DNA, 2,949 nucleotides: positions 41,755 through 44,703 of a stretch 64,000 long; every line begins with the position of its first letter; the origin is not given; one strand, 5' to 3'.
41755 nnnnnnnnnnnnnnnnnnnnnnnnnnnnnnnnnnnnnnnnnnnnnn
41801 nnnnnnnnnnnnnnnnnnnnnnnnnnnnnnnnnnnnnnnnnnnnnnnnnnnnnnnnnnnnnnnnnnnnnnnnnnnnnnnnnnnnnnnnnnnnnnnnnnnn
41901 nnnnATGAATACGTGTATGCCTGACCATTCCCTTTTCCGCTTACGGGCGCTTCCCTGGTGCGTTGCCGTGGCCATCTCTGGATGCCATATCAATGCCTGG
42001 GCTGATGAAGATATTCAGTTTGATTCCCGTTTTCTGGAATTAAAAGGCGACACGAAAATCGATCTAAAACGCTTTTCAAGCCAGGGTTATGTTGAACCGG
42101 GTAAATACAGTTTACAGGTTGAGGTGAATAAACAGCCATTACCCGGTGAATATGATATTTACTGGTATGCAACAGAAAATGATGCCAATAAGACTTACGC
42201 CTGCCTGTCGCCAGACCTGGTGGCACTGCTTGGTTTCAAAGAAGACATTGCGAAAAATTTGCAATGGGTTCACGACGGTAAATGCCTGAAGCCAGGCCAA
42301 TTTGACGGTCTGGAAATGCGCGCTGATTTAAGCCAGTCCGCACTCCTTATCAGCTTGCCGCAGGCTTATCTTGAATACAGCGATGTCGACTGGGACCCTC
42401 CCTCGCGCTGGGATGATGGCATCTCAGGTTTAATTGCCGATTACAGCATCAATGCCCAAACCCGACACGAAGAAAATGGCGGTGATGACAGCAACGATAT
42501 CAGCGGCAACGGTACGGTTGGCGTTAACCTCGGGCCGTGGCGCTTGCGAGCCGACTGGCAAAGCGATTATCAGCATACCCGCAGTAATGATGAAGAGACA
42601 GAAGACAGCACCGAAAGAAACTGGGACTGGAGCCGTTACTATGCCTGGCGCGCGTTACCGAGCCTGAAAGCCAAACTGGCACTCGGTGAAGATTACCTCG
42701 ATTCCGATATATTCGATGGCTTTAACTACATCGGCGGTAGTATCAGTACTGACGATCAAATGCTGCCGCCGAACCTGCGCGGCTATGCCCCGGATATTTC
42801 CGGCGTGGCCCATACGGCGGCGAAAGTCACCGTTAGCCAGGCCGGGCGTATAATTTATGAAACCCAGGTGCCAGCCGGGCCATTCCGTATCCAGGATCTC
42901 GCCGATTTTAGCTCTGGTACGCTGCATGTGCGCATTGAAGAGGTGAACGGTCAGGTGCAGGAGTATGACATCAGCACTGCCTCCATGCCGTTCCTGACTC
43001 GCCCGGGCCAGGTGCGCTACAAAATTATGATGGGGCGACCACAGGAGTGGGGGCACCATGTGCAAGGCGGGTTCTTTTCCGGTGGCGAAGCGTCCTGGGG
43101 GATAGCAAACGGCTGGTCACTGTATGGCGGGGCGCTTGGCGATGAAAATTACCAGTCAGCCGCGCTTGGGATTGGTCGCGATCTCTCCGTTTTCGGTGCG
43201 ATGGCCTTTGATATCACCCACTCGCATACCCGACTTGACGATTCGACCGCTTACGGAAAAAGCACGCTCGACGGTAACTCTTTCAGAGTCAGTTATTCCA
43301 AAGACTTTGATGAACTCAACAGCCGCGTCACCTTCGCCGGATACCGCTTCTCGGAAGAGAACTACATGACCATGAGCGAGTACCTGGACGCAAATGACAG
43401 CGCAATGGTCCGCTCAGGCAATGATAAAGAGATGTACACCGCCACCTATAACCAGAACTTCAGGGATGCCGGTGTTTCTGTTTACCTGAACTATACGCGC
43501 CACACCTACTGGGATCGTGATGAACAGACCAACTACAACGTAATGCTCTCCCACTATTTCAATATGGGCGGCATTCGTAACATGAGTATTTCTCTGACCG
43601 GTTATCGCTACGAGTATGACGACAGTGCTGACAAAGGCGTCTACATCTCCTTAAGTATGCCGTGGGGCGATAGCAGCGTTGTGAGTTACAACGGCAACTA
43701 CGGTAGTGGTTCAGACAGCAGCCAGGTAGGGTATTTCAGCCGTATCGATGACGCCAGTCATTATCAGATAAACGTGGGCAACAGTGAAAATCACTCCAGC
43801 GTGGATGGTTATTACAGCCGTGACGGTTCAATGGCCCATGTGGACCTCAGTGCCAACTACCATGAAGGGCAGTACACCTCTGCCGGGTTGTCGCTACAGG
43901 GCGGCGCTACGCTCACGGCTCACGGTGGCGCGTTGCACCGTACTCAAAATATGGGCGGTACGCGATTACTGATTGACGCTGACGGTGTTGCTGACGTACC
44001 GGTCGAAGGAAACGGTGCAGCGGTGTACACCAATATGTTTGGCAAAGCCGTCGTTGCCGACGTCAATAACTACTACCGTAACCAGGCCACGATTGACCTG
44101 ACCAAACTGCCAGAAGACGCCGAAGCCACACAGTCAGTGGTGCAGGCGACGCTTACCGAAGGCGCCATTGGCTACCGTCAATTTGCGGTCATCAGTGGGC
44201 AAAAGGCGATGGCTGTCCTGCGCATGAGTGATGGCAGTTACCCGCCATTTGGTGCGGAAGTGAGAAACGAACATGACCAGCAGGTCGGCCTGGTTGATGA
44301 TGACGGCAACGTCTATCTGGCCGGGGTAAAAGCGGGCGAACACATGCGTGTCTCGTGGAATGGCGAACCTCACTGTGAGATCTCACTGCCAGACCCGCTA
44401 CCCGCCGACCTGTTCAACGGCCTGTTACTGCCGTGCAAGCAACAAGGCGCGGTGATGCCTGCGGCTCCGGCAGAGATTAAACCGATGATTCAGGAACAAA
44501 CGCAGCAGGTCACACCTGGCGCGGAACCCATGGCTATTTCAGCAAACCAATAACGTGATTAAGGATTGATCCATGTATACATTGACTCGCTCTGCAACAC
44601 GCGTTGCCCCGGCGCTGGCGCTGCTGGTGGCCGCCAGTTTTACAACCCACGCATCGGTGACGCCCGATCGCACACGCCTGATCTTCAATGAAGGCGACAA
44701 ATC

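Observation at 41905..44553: Yfc fimbrial usher is an intact 882-aa ORF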

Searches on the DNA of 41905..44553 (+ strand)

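Call 3: search_dna_similar(query=window:41905-44553:+, collection=ecoli_genomes, mode=near, max_rows=40, rows=spread)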
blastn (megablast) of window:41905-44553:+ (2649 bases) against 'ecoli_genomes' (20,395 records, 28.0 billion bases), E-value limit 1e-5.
Records with a match: 3525; places in all: 3534; records where one place covers at least 80% of the query: 3429.
Genomes with a match: 3525 of 5426; with a place that covers at least 80% of the query: 3429. Places per genome that has any: lowest 1, median 1, highest 2. On chromosomes: 3534 places; on plasmids: 0.
Best place of each record, by identity: >=99% 1; 95-99% 20; 80-90% 541; 60-80% 2963.
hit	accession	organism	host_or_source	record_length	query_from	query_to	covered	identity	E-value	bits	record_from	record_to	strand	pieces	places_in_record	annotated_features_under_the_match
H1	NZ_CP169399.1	Escherichia coli strain MFDS1022581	Animal source foods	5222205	1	2649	100%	100.0%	0e+0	4892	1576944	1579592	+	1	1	fimbrial biogenesis outer membrane usher protein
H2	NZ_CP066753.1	Escherichia coli O157:H7 strain ECP19-598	missing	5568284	1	2606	98%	80.8%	0e+0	2015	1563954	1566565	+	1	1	fimbrial biogenesis outer membrane usher protein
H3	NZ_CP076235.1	Escherichia coli O157:H7 strain 9.1_Anguil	Rectal swab of live bovine cattle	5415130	1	2606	98%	80.8%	0e+0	2015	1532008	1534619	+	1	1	fimbrial biogenesis outer membrane usher protein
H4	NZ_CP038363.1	Escherichia coli O157:H7 strain F7349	missing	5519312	1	2606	98%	80.7%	0e+0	2010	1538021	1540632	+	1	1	fimbrial biogenesis outer membrane usher protein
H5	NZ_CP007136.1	Escherichia coli O145:H28 str. RM12581 strain RM12581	lettuce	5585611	1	2606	98%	80.6%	0e+0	1988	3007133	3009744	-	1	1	fimbrial biogenesis outer membrane usher protein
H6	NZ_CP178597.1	Escherichia coli strain ZF8-1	chicken feces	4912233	1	2609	98%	80.2%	0e+0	1943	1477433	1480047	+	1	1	fimbrial biogenesis outer membrane usher protein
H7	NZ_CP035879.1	Escherichia coli strain DS26-1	Homo sapiens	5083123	3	2544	96%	79.9%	0e+0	1855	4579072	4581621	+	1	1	yfcU: fimbrial usher protein YfcU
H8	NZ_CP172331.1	Escherichia coli strain APEC-O117H42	Gallus gallus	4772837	1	2544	96%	79.8%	0e+0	1831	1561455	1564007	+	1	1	yfcU: fimbrial usher protein YfcU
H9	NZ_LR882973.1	Escherichia coli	-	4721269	1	2544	96%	79.7%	0e+0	1820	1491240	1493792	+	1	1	yfcU: fimbrial usher protein YfcU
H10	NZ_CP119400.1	Escherichia coli strain MRE162 substr. NOR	not provided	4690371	1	2544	96%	79.6%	0e+0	1814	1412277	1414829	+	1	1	yfcU: fimbrial usher protein YfcU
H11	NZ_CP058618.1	Escherichia coli strain JS316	Homo sapiens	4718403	3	2544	96%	79.7%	0e+0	1821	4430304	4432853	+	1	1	yfcU: fimbrial usher protein YfcU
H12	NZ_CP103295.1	Escherichia coli strain 2e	Homo sapiens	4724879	3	2544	96%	79.7%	0e+0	1821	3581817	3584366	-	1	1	yfcU: fimbrial usher protein YfcU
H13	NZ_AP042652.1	Escherichia coli strain OkiPb01708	bovine feces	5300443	3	2544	96%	79.7%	0e+0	1821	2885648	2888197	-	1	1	yfcU: fimbrial usher protein YfcU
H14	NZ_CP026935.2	Escherichia coli strain CFS3292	Bos taurus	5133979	1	2544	96%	79.6%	0e+0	1808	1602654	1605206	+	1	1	yfcU: fimbrial usher protein YfcU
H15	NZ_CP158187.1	Escherichia coli strain EC0900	Homo sapiens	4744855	1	2544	96%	79.6%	0e+0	1808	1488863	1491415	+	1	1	yfcU: fimbrial usher protein YfcU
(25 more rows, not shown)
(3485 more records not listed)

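Call 6: get_annotated_region(hit=H1, flank=8000)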
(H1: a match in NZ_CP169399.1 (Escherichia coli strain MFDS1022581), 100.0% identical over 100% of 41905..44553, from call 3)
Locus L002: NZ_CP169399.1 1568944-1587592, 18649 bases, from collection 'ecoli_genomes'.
description: Escherichia coli strain MFDS1022581 chromosome, complete genome
organism: Escherichia coli strain MFDS1022581 (NCBI taxid 562)
replicon: chromosome; assembly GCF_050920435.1
host: -; source: Animal source foods; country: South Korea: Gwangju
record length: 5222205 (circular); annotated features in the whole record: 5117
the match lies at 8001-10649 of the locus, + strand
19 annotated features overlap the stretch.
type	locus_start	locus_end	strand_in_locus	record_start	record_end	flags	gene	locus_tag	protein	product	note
CDS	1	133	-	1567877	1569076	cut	-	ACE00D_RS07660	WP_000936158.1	hypothetical protein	-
CDS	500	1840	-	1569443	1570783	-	fadL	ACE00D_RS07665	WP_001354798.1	long-chain fatty acid transporter FadL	-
CDS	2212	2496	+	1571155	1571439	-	yfcZ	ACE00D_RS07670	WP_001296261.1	YfcZ/YiiS family protein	-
CDS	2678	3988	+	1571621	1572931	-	fadI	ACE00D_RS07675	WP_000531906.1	acetyl-CoA C-acyltransferase FadI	-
CDS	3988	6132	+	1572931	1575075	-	fadJ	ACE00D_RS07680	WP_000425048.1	fatty acid oxidation complex subunit alpha FadJ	-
CDS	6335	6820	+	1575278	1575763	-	sixA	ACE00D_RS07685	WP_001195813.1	phosphohistidine phosphatase SixA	-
CDS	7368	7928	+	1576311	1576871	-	-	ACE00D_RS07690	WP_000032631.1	fimbrial protein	-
CDS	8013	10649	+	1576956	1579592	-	-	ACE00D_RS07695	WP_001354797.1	fimbrial biogenesis outer membrane usher protein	-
CDS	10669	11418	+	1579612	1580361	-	-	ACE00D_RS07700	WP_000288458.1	fimbria/pilus periplasmic chaperone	-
CDS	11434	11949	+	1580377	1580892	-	-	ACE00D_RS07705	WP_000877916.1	fimbrial protein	-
CDS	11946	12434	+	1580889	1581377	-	-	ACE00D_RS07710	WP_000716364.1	fimbrial protein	-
CDS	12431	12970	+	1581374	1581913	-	-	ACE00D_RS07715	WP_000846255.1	fimbrial protein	-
CDS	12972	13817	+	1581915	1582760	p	-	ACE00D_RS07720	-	StfH/YfcO family fimbrial adhesin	internal stop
CDS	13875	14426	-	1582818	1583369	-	smrB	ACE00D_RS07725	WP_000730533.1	endonuclease SmrB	-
CDS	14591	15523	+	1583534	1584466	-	prmB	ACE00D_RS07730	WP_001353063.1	50S ribosomal protein L3 N(5)-glutamine methyltransferase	-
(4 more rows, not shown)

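Call 36: get_annotated_region(hit=H2, flank=5500)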
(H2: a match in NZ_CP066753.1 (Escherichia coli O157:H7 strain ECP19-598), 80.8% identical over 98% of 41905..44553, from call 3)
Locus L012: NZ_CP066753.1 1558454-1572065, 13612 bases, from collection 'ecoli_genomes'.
description: Escherichia coli O157:H7 strain ECP19-598 chromosome, complete genome
organism: Escherichia coli O157:H7 strain ECP19-598 (NCBI taxid 83334)
replicon: chromosome; assembly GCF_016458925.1
host: -; source: missing; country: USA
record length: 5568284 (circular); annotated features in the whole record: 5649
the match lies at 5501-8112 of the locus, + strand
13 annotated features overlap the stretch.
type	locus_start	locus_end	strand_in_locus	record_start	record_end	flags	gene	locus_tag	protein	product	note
CDS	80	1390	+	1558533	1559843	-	fadI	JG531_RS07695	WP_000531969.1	acetyl-CoA C-acyltransferase FadI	-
CDS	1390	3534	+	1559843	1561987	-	fadJ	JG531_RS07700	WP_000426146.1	fatty acid oxidation complex subunit alpha FadJ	-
CDS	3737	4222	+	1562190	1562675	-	sixA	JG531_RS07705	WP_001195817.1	phosphohistidine phosphatase SixA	-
CDS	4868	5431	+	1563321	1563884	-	yfcV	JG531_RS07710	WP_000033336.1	fimbrial protein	-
CDS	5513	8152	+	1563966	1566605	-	-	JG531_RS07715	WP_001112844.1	fimbrial biogenesis outer membrane usher protein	-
CDS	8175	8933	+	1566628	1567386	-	-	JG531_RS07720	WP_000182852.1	fimbria/pilus periplasmic chaperone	-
CDS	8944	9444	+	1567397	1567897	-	-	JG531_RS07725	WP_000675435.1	fimbrial protein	-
CDS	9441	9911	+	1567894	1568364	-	-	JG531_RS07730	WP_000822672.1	fimbrial protein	-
CDS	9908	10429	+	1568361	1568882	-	-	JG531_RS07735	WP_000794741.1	fimbrial protein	-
CDS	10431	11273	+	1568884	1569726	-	-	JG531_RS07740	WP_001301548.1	StfH/YfcO family fimbrial adhesin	-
CDS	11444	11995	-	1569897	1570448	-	smrB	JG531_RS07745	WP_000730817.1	endonuclease SmrB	-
CDS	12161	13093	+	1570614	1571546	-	prmB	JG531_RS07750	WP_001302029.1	50S ribosomal protein L3 N(5)-glutamine methyltransferase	-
CDS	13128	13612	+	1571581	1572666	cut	aroC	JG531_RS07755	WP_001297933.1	chorismate synthase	-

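Call 37: search_dna_similar(query=window:41917-44553:+, collection=ecoli_genomes, mode=near, max_rows=30, rows=best)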
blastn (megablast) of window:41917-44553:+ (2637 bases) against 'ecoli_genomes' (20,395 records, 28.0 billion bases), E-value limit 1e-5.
Records with a match: 3525; places in all: 3534; records where one place covers at least 80% of the query: 3429.
Genomes with a match: 3525 of 5426; with a place that covers at least 80% of the query: 3429. Places per genome that has any: lowest 1, median 1, highest 2. On chromosomes: 3534 places; on plasmids: 0.
Best place of each record, by identity: >=99% 1; 95-99% 20; 80-90% 536; 60-80% 2968.
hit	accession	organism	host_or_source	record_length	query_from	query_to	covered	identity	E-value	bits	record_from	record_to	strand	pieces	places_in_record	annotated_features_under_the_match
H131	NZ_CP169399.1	Escherichia coli strain MFDS1022581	Animal source foods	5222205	1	2637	100%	100.0%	0e+0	4870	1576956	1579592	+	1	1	fimbrial biogenesis outer membrane usher protein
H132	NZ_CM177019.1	Escherichia coli strain RMDEC465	Homo sapiens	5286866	1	2637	100%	98.3%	0e+0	4615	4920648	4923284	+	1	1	fimbrial biogenesis outer membrane usher protein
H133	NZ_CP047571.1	Escherichia coli strain 2EC1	Homo sapiens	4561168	1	2637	100%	98.2%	0e+0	4744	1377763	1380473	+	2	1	fimbrial biogenesis outer membrane usher protein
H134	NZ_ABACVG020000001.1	Escherichia coli strain 2020CK-00188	Homo sapiens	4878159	1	2637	100%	98.2%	0e+0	4610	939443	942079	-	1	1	fimbrial biogenesis outer membrane usher protein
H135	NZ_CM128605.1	Escherichia coli strain E200086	Homo sapiens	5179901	1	2637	100%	98.2%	0e+0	4610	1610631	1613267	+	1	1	fimbrial biogenesis outer membrane usher protein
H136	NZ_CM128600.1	Escherichia coli strain E400634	Homo sapiens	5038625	1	2637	100%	98.2%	0e+0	4610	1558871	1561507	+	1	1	fimbrial biogenesis outer membrane usher protein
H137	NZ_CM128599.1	Escherichia coli strain E500002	Homo sapiens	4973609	1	2637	100%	98.2%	0e+0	4610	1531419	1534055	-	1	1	fimbrial biogenesis outer membrane usher protein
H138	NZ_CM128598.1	Escherichia coli strain E600003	Homo sapiens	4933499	1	2637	100%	98.2%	0e+0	4610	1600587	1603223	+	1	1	fimbrial biogenesis outer membrane usher protein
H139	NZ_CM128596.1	Escherichia coli strain 100117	Homo sapiens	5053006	1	2637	100%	98.2%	0e+0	4610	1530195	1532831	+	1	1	fimbrial biogenesis outer membrane usher protein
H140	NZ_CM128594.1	Escherichia coli strain 100248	Homo sapiens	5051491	1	2637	100%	98.2%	0e+0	4610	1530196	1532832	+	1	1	fimbrial biogenesis outer membrane usher protein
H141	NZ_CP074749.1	Escherichia coli strain R32_14_1F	goat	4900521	1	2637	100%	98.2%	0e+0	4610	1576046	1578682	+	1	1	fimbrial biogenesis outer membrane usher protein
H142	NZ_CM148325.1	Escherichia coli strain 24A16CRGN010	Homo sapiens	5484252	1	2637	100%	98.2%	0e+0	4608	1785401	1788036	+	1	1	fimbrial biogenesis outer membrane usher protein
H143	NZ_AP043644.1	Escherichia coli strain AST85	Homo sapiens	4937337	1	2637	100%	98.2%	0e+0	4604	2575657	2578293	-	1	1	fimbrial biogenesis outer membrane usher protein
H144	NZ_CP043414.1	Escherichia coli strain EC42405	bovine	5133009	1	2637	100%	98.1%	0e+0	4593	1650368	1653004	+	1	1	fimbrial biogenesis outer membrane usher protein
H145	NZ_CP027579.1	Escherichia coli strain 2013C-4282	Homo sapiens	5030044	1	2637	100%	97.8%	0e+0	4549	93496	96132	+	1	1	fimbrial biogenesis outer membrane usher protein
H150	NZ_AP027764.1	Escherichia coli strain 2017-02-2CC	Homo sapiens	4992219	1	2637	100%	96.2%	0e+0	4311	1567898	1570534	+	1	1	fimbrial biogenesis outer membrane usher protein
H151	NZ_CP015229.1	Escherichia coli strain 06-00048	alfalfa sprout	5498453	1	2637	100%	89.7%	0e+0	3358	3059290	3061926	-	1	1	fimbrial biogenesis outer membrane usher protein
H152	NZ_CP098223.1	Escherichia coli strain Z0117EC0005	Canis lupus familiaris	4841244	1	2637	90%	98.3%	0e+0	4176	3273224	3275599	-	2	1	fimbria/pilus outer membrane usher protein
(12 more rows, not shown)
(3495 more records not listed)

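Call 38: search_dna_similar(query=window:41917-44553:+, collection=ecoli_genomes, mode=distant, max_rows=60, rows=spread)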
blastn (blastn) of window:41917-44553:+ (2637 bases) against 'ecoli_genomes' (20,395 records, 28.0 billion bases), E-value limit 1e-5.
Records with a match: 5417; places in all: 5446; records where one place covers at least 80% of the query: 5385.
Genomes with a match: 5417 of 5426; with a place that covers at least 80% of the query: 5385. Places per genome that has any: lowest 1, median 1, highest 2. On chromosomes: 5446 places; on plasmids: 0.
Best place of each record, by identity: >=99% 1; 95-99% 20; 80-90% 333; 60-80% 5063.
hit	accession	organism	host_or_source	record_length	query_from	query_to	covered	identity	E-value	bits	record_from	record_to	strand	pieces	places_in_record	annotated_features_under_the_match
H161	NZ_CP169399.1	Escherichia coli strain MFDS1022581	Animal source foods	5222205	1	2637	100%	100.0%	0e+0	4756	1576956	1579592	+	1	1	fimbrial biogenesis outer membrane usher protein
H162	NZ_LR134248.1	Escherichia coli strain NCTC10537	missing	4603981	1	2637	100%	79.6%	0e+0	2340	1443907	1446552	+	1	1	yfcU: fimbrial usher protein YfcU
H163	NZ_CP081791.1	Escherichia coli strain CT01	-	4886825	1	2637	100%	78.9%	0e+0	2258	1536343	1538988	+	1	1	yfcU: fimbrial usher protein YfcU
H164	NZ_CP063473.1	Escherichia coli strain EM18-18-42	not applicable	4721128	1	2637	100%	78.9%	0e+0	2255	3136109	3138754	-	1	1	yfcU: fimbrial biogenesis outer membrane usher protein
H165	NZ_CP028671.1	Escherichia coli strain 116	cattle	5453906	1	2594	98%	80.2%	0e+0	2351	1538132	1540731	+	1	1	fimbrial biogenesis outer membrane usher protein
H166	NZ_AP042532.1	Escherichia coli strain OkiPb01687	bovine feces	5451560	1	2594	98%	80.2%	0e+0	2351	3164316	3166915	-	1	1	fimbrial biogenesis outer membrane usher protein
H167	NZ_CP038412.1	Escherichia coli O157:H7 strain 493/89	Homo sapiens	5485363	1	2594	98%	80.1%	0e+0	2347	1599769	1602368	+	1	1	fimbrial biogenesis outer membrane usher protein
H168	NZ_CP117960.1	Escherichia coli strain B-3008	Homo sapiens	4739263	1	2637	100%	78.8%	0e+0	2249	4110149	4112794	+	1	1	yfcU: fimbrial usher protein YfcU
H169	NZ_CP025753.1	Escherichia coli strain CV839-06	intestine membrane of a diarrheic piglet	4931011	1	2637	100%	78.8%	0e+0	2244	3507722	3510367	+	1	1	yfcU: fimbrial usher protein YfcU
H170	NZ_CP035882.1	Escherichia coli strain WS0115A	Homo sapiens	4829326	1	2637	100%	78.8%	0e+0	2244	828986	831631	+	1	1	yfcU: fimbrial usher protein YfcU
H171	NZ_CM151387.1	Escherichia coli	Homo sapiens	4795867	1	2637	100%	78.8%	0e+0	2244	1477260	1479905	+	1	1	yfcU: fimbrial usher protein YfcU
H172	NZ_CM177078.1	Escherichia coli strain GN4751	Homo sapiens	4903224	1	2637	100%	78.8%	0e+0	2244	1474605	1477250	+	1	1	yfcU: fimbrial usher protein YfcU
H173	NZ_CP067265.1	Escherichia coli strain ABW_S38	waste water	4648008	1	2637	100%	78.7%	0e+0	2240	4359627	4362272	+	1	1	yfcU: fimbrial usher protein YfcU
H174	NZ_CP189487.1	Escherichia coli strain N2456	Homo sapiens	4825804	1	2637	100%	78.7%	0e+0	2240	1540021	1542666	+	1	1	yfcU: fimbrial usher protein YfcU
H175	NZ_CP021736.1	Escherichia coli strain AR_0150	missing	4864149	1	2637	100%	78.7%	0e+0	2235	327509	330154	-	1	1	yfcU: fimbrial usher protein YfcU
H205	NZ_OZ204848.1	Escherichia coli strain ST38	Homo sapiens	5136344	1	2637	100%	76.2%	0e+0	1893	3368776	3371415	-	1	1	fimbrial biogenesis outer membrane usher protein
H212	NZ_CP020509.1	Escherichia coli strain 165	Homo sapiens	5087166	47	2637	98%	74.1%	0e+0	1618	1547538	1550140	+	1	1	fimbrial biogenesis outer membrane usher protein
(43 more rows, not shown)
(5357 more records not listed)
